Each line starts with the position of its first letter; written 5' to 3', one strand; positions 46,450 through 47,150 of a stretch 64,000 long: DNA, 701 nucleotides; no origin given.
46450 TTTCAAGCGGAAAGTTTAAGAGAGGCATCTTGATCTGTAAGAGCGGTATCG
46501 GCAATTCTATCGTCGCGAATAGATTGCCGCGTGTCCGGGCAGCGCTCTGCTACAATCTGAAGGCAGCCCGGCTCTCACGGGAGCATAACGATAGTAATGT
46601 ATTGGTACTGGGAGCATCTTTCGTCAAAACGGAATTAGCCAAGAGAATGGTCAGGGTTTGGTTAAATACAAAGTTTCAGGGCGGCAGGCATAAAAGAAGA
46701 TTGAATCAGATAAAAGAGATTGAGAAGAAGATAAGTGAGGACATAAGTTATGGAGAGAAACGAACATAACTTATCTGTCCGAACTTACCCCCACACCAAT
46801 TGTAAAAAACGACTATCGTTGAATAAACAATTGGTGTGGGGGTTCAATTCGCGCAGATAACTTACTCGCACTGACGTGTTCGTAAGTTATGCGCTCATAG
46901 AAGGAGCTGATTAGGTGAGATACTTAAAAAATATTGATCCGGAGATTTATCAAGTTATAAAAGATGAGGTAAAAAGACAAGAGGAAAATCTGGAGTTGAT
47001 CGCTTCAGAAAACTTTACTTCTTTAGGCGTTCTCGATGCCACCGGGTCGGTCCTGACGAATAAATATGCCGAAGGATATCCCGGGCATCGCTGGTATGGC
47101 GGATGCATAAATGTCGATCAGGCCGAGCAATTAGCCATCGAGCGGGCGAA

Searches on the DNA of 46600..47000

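Call 48: search_rna_families(source=window, start=46600, end=47000, threshold=evalue, max_evalue=1)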
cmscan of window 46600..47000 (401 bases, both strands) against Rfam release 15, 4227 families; matches with E-value up to 1: 1.
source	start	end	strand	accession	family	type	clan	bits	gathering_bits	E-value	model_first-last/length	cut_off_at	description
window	46786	46844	+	RF01024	mir-944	Gene; miRNA;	-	19.6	100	0.65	1-88/88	no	mir-944 microRNA precursor family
